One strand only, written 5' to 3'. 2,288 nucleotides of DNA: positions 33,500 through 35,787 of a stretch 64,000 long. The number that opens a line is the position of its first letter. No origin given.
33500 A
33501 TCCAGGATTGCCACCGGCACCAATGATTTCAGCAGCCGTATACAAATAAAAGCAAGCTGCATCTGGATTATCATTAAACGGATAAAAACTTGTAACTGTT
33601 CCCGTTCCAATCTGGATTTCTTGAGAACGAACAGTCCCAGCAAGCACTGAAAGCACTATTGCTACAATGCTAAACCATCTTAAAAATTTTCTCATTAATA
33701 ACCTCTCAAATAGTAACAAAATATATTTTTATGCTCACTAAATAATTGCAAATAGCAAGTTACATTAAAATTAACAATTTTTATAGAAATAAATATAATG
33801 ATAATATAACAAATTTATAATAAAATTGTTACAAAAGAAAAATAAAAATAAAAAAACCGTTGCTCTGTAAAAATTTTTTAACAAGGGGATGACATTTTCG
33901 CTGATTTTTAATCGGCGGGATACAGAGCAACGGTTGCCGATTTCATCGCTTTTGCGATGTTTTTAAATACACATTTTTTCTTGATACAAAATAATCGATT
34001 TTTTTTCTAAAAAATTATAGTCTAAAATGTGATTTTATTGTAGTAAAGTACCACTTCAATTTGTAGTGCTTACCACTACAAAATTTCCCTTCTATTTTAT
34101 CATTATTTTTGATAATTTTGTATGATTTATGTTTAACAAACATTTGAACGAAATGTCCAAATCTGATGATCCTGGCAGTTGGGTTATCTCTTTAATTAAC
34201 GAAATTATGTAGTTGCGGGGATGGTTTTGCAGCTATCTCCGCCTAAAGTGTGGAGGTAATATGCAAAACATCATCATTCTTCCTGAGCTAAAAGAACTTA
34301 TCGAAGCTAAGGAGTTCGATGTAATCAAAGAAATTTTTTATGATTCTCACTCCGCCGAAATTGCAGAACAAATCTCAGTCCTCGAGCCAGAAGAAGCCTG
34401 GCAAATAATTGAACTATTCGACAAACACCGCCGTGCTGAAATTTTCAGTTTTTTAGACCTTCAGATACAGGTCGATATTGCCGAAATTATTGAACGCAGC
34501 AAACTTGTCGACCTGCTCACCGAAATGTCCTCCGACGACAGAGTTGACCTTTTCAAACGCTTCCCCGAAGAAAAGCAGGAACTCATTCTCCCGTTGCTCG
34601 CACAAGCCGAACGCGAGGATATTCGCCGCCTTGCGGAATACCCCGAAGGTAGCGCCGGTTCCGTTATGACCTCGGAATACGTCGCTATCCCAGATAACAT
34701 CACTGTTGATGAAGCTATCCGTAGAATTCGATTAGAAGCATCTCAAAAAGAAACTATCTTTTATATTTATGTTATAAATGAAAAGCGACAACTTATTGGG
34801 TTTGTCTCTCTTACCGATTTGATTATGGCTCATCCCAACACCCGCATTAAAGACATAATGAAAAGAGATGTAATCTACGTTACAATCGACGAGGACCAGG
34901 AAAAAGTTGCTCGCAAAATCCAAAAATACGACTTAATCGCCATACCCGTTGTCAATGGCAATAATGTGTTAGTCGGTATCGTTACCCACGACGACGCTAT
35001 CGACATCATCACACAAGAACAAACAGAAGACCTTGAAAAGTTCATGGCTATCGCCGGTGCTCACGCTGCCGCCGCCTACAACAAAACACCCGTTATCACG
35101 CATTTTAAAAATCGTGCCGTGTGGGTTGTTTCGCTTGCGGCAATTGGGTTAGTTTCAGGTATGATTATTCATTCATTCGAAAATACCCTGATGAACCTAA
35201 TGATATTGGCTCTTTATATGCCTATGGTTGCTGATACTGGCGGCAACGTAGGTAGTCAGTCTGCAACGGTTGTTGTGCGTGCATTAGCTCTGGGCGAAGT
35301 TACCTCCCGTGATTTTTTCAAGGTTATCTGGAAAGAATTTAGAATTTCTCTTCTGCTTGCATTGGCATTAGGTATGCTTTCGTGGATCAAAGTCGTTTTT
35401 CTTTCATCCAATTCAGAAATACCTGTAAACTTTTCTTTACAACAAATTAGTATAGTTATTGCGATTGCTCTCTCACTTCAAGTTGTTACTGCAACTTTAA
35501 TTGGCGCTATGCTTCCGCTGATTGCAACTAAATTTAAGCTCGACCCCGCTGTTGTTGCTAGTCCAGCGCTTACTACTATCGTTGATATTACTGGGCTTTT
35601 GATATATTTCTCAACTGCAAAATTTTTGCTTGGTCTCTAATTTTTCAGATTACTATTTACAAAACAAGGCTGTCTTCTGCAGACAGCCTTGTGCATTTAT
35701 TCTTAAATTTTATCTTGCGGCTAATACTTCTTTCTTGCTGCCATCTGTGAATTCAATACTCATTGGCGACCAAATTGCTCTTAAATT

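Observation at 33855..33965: Riboswitch/attenuator-like structured element, or terminated sRNA, in the 540-nt gap upstream of mgtE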

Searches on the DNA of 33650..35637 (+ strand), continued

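Call 57: search_with_rna_model(model_id=R2, sources=[window, L004, L005, L006, L007, L008, L009, L010, L011, L012, L013, L014, L015, L016, L017, L018, L019, L020, L021, L022, L023, L024, L025, L026, L027, L028, L029, L030, L031, L032, L033, L034, L035, L036, L037, L038, L039, L040, L041, L042, L043, L044, L045, L046, L047, L048, L049, L050, L051, L052, L053, L054, L055, L056, L057, L058, L059, L060, L061, L062, L063, L064, L065, L066, L067, L068, L069, L070, L071, L072, L073, L074, L075, L076, L077, L078, L079, L080, L105, L108, L117], max_evalue=1)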
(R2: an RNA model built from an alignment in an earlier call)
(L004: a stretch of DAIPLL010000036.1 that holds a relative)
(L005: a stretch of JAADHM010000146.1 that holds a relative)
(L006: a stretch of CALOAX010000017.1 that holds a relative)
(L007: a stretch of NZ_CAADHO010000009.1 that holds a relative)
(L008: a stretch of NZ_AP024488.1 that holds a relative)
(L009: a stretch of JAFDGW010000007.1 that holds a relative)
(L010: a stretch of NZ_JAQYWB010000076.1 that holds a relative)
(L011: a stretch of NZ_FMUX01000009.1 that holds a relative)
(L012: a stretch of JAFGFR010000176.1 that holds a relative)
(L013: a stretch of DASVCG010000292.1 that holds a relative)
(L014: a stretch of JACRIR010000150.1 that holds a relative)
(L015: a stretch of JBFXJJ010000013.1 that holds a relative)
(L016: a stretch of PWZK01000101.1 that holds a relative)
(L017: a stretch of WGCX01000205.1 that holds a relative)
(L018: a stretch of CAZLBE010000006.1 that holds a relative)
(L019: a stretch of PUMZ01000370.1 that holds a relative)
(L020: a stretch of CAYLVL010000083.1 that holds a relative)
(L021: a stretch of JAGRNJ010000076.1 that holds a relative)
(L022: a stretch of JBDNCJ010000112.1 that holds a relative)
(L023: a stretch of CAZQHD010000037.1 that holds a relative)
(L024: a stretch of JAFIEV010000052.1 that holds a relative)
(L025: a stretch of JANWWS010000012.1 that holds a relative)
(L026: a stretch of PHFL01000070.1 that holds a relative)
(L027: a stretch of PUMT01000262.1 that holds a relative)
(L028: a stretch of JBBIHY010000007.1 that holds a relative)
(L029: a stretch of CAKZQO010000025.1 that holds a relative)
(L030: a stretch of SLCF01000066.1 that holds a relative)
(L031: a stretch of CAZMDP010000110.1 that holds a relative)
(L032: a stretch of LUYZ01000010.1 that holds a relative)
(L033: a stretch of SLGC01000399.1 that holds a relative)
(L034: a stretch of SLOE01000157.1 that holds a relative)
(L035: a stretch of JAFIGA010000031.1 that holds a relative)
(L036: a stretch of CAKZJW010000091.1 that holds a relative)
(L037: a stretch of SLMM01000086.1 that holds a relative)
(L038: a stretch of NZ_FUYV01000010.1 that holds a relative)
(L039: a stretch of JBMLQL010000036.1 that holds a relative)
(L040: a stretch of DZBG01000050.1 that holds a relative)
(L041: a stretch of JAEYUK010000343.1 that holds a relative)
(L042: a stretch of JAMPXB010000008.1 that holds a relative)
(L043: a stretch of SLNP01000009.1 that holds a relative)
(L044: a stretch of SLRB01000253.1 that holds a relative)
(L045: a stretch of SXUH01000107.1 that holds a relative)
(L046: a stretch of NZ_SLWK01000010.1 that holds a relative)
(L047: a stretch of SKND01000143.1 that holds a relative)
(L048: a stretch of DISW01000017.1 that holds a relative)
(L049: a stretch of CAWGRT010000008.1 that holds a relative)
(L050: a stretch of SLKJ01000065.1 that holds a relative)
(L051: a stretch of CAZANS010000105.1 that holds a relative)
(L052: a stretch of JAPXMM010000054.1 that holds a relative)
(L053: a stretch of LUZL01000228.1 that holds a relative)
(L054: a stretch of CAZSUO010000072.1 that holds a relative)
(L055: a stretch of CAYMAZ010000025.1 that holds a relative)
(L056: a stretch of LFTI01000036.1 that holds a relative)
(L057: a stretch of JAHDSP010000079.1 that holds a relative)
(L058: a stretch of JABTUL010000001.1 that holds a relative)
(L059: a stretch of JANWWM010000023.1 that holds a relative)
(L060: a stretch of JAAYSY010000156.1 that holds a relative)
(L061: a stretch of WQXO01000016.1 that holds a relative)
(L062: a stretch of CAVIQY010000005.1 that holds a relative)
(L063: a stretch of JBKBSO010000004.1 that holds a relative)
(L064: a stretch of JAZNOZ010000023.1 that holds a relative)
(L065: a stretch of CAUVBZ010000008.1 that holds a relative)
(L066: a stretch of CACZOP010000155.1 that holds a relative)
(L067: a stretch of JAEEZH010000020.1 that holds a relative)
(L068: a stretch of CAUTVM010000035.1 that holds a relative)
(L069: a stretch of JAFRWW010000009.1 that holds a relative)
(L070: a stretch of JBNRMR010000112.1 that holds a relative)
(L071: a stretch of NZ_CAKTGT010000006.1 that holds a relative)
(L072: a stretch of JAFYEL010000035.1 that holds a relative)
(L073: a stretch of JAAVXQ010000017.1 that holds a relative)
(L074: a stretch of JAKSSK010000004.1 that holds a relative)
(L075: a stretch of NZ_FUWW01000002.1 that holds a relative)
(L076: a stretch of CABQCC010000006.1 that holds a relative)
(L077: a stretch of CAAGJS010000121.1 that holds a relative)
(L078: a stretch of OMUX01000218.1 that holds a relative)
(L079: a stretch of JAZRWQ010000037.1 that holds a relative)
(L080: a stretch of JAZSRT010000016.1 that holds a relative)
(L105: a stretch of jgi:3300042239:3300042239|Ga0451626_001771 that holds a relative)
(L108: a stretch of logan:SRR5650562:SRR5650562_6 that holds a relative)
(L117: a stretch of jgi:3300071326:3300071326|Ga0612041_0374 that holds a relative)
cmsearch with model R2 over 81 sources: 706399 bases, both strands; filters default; matches with E-value up to 1: 2.
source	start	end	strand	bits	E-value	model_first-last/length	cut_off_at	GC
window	34150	34259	+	131.5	2.5e-27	1-111/111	no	0.42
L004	3884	3998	+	120.3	1.1e-24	1-111/111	no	0.36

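Call 67: search_with_rna_model(model_id=R1, sources=[L119, L120, L121, L122, L123, L124, L125, L126, L127, L128, L129, L130, L131, L132, L133, L134, L135, L136, L137, L138, L139], max_evalue=1)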
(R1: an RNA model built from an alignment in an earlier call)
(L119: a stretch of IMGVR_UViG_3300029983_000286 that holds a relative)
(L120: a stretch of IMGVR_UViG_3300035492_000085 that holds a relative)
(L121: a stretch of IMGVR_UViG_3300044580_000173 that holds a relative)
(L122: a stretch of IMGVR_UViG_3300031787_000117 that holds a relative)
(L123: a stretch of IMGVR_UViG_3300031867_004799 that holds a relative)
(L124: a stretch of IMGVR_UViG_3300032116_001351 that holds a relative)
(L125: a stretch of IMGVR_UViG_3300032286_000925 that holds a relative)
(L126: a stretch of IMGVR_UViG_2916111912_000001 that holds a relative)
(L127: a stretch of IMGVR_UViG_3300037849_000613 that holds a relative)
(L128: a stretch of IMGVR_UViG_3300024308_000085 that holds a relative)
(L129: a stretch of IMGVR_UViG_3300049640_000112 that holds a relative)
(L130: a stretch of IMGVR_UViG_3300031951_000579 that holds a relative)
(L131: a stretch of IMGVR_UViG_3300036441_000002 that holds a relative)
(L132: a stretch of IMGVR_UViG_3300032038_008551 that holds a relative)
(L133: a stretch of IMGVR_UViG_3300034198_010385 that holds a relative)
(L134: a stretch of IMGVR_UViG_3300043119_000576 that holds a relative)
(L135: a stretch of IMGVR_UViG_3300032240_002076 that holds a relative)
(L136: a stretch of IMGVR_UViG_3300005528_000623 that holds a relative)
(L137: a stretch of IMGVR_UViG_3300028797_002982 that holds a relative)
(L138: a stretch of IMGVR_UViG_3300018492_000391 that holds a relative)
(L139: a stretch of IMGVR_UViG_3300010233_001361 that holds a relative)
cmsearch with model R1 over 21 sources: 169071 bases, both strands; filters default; matches with E-value up to 1: 1.
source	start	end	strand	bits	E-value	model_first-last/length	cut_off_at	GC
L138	1536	1696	-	19.4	0.15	1-139/139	no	0.31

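Call 71: search_with_rna_model(model_id=R1, sources=[L140, L141, L142, L143], max_evalue=1, filters=off)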
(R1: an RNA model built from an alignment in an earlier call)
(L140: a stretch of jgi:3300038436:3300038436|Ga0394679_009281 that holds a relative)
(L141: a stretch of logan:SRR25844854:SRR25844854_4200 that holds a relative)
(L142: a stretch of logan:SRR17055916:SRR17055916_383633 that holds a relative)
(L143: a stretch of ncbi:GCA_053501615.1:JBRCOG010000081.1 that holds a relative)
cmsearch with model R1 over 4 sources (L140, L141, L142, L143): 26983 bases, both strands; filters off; matches with E-value up to 1: 7.
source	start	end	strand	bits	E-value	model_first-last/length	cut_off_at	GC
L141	6474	6530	-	16.6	0.12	1-139/139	no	0.19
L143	2690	2797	+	15.2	0.27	1-139/139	no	0.3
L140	2635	2737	+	14.5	0.42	1-139/139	no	0.34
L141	1124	1158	+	14.2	0.5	1-139/139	no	0.23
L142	1105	1139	+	14.2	0.5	1-139/139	no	0.23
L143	6235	6270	+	13.4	0.79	1-139/139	no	0.17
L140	2533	2608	-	13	0.96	1-139/139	no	0.41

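Call 72: search_with_rna_model(model_id=R2, sources=[L105, L108, L140, L141, L142, L143], max_evalue=1, filters=off)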
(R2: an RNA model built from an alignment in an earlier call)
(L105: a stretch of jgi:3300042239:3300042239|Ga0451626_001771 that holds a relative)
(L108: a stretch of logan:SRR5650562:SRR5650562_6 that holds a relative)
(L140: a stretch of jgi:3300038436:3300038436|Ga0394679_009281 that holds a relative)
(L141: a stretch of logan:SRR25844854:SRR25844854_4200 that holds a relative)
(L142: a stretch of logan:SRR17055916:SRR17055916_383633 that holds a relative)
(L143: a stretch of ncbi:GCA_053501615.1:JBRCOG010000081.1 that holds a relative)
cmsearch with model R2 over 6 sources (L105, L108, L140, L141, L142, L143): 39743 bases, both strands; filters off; matches with E-value up to 1: 2.
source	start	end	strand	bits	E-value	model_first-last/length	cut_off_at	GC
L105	4729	4827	+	16.4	0.2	1-111/111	no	0.43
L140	2872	2998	+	14.4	0.61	1-111/111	no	0.35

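Call 81: search_rna_families(sources=[L061, L062, L064, L066, L067, L069, L071, L075, L005, L014, L017, L018, L105, L108, L141, L143, L004], threshold=gathering)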
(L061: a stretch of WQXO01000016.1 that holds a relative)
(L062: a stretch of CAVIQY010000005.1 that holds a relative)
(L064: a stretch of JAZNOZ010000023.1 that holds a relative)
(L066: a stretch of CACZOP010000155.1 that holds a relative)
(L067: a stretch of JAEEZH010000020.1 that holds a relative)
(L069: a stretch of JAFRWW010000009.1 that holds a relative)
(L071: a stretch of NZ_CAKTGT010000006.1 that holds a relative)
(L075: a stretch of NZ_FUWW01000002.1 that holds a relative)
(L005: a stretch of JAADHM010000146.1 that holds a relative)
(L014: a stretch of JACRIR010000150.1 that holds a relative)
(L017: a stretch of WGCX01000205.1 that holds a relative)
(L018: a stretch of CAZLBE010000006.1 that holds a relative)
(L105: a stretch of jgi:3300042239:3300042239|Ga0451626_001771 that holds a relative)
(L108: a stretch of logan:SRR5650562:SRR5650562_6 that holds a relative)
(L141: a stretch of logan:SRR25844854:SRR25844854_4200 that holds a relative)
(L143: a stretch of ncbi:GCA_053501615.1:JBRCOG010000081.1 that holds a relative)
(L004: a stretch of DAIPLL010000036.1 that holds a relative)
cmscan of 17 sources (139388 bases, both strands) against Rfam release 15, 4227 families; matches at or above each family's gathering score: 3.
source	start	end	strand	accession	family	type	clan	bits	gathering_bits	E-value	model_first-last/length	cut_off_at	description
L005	1241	1312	+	RF00005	tRNA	Gene; tRNA;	CL00001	64.7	29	1.9e-11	1-71/71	no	tRNA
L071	5397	5497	+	RF00059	TPP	Cis-reg; riboswitch;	-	57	54.3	3.4e-08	1-105/105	no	TPP riboswitch aptamer (THI element)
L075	5388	5488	+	RF00059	TPP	Cis-reg; riboswitch;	-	57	54.3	3.4e-08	1-105/105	no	TPP riboswitch aptamer (THI element)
